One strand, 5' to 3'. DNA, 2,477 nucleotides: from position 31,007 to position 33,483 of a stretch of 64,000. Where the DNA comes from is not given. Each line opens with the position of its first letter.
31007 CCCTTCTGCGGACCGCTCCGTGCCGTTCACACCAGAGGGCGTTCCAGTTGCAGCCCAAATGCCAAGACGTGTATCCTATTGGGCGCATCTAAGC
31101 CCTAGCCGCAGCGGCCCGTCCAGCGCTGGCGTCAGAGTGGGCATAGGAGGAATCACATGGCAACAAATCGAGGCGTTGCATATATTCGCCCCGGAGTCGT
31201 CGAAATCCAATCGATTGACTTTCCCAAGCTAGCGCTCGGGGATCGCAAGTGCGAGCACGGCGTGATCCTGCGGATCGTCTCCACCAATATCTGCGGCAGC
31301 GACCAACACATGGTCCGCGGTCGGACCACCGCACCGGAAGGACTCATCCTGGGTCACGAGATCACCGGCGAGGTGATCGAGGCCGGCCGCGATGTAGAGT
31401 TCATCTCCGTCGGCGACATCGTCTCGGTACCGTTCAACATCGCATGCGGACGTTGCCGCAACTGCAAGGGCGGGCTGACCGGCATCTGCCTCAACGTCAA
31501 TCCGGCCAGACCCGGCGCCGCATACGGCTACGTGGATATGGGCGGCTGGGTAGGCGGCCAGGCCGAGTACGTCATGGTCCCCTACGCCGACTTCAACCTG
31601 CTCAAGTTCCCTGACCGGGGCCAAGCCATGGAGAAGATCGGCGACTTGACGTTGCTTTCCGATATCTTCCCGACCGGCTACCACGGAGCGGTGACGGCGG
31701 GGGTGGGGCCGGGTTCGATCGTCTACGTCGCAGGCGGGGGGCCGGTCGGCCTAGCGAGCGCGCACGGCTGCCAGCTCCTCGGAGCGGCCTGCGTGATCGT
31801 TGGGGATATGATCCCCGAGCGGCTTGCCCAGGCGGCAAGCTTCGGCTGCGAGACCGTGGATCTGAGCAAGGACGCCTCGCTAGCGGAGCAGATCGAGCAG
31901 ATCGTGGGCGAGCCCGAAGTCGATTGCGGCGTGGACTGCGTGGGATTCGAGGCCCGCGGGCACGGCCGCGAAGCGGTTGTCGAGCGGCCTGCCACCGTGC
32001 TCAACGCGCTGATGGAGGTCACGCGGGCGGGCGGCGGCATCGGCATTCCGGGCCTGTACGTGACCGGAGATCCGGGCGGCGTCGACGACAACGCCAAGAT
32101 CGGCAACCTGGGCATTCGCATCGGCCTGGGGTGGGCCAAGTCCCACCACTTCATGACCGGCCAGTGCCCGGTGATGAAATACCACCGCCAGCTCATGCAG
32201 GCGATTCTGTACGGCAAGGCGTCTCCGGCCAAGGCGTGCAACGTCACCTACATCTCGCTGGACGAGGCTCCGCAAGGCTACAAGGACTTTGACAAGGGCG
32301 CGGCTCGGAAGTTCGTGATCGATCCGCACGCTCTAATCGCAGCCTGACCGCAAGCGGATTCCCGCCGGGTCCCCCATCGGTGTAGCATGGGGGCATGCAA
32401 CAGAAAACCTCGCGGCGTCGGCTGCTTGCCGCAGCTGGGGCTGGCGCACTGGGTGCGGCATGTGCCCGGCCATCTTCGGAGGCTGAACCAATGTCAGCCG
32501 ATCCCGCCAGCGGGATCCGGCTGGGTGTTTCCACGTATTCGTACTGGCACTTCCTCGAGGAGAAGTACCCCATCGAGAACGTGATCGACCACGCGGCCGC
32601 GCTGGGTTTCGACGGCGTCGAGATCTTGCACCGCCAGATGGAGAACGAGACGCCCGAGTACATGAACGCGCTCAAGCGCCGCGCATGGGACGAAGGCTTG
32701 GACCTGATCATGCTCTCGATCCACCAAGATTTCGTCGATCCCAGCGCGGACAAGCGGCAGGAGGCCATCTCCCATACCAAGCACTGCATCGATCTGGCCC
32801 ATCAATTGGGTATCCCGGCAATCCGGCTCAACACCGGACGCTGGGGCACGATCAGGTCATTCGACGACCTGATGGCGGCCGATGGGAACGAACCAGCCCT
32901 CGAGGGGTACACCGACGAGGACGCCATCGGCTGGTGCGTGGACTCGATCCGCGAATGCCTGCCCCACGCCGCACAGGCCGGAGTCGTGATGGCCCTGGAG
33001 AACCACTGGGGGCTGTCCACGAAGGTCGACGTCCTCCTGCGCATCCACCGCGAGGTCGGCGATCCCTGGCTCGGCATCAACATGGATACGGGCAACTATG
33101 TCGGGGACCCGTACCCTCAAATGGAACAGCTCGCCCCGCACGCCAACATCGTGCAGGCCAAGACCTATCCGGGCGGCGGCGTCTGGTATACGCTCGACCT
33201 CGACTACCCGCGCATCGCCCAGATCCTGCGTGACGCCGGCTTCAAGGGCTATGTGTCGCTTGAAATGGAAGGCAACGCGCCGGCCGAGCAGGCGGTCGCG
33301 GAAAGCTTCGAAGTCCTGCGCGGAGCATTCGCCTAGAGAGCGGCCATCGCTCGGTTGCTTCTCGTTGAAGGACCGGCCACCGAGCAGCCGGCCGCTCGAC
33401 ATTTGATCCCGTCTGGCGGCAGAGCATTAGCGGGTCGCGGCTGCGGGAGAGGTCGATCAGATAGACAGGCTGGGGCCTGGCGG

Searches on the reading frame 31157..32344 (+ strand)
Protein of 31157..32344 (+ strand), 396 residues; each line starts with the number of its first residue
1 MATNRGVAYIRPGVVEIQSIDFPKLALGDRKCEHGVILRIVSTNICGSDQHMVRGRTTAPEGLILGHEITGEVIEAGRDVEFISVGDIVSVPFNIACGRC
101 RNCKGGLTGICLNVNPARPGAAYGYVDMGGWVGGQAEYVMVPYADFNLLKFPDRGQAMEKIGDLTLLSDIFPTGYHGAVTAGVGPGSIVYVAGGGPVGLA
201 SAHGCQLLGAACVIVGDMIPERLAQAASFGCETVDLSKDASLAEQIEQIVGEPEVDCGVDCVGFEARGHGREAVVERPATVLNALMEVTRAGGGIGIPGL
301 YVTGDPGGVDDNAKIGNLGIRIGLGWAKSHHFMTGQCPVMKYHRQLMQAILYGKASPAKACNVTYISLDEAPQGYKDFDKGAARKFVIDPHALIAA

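Call 6: search_protein_families(library=pfam, proteins=[window:31157-32344:+], max_evalue=0.001)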
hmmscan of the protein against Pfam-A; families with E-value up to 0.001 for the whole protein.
window:31157-32344:+ (396 aa): 3 families
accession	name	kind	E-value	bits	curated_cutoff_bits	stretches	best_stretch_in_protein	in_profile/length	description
PF08240.17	ADH_N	-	2.3e-21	76.4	23.5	1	34-152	3-103/104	Alcohol dehydrogenase GroES-like domain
PF00107.32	ADH_zinc_N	-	1.3e-07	32.1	31.8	1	196-263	1-67/129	Zinc-binding dehydrogenase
PF01262.27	AlaDh_PNT_C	-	0.00062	19.7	23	0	181-248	24-92/214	Alanine dehydrogenase/PNT, C-terminal domain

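Call 14: search_protein_families(library=ncbifam, proteins=[window:31157-32344:+], max_evalue=0.00001)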
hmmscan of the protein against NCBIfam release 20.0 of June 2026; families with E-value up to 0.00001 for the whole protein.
window:31157-32344:+ (396 aa): 17 families
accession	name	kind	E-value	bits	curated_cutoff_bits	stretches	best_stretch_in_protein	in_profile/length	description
TIGR02819.1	fdhA_non_GSH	equivalog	3.3e-221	733.9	636.95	1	3-393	2-396/397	formaldehyde dehydrogenase, glutathione-independent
NF041097.1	keto_inos_dh_IolM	equivalog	2.8e-29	101.9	450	1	31-266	51-291/389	scyllo-inosose 3-dehydrogenase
NF003808.0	PRK05396.1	equivalog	1.7e-27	96.2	380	1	33-264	25-242/341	L-threonine 3-dehydrogenase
TIGR00692.1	tdh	equivalog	1.2e-24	87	458.35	1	33-262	23-238/340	L-threonine 3-dehydrogenase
TIGR03366.1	HpnZ_proposed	hypoth_equivalog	6.1e-23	81.5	328.1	1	35-261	7-229/315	putative phosphonate catabolism associated alcohol dehydrogenase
TIGR03989.1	Rxyl_3153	subfamily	5.7e-21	75.2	440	1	25-235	19-236/370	NDMA-dependent alcohol dehydrogenase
TIGR03201.1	dearomat_had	equivalog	1e-18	67.6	338.65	1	35-247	25-227/349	6-hydroxycyclohex-1-ene-1-carbonyl-CoA dehydrogenase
TIGR03451.1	mycoS_dep_FDH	equivalog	2e-18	66.4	512.9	1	33-265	26-256/358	S-(hydroxymethyl)mycothiol dehydrogenase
NF007642.0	PRK10309.1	equivalog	2.5e-17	63.1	550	1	31-252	23-226/347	galactitol-1-phosphate 5-dehydrogenase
NF007489.0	PRK10083.1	equivalog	3.5e-17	62.4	376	1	15-250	12-226/339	Zn-dependent oxidoreductase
NF007375.0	PRK09880.1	equivalog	6.2e-15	54.8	469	1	33-270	27-246/344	L-idonate 5-dehydrogenase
NF006940.0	PRK09422.1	equivalog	1.5e-14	53.7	344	1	37-248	28-225/338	alcohol dehydrogenase AdhP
TIGR02818.1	adh_III_F_hyde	equivalog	2.7e-14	53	543.95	1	35-263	28-264/368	S-(hydroxymethyl)glutathione dehydrogenase/class III alcohol dehydrogenase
NF010344.0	PRK13771.1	subfamily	2.2e-11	43.3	349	1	33-263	25-234/334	putative alcohol dehydrogenase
TIGR02822.1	adh_fam_2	subfamily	1.2e-10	41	283.5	1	11-204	6-184/329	zinc-binding alcohol dehydrogenase family protein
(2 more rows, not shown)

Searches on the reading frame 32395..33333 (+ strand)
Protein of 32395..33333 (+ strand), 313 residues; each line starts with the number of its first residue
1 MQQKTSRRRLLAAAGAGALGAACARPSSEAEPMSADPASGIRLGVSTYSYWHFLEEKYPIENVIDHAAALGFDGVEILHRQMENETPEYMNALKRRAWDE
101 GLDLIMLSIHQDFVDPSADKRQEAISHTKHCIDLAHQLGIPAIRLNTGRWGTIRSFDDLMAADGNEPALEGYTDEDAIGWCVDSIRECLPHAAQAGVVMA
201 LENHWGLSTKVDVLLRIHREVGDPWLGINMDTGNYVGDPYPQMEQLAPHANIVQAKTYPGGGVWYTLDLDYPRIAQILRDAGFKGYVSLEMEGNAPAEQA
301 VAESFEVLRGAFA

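Call 6: search_protein_families(library=pfam, proteins=[window:32395-33333:+], max_evalue=0.001)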
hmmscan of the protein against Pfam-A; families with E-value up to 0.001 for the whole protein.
window:32395-33333:+ (313 aa): 1 family
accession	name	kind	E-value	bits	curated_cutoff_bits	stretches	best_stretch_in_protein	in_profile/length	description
PF01261.30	AP_endonuc_2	-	1.9e-37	129.8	31.1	1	65-309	2-247/249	Xylose isomerase-like TIM barrel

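Call 14: search_protein_families(library=ncbifam, proteins=[window:32395-33333:+], max_evalue=0.00001)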
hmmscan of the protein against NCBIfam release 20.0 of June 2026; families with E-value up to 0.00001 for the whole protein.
window:32395-33333:+ (313 aa): 1 family
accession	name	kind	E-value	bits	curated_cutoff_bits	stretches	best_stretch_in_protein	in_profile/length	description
NF041099.2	keto_glucon_epim_IolO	equivalog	1.5e-06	27.8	300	0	57-309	20-265/269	5-keto-L-gluconate epimerase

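Call 57: search_solved_structures(query=window:32395-33333:+, max_evalue=0.001)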
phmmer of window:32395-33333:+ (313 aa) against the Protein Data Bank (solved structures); distinct sequences matched with E-value up to 0.001: 5.
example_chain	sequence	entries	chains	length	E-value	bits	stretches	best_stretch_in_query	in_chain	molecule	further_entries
4ovx_A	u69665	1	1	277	2.1e-14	56.8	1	174-298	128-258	Xylose isomerase domain protein TIM barrel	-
8z1i_A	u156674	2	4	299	1.8e-06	30.7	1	39-246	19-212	Art22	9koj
9m3b_A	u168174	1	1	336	4.4e-06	29.5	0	40-105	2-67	P581a DgpC1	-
8qvc_A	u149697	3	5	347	2.3e-05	27.1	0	265-301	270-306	Xylose isomerase-like TIM barrel domain-containing protein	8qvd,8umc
4pgl_A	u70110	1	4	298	0.00085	22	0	47-151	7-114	D-tagatose 3-epimerase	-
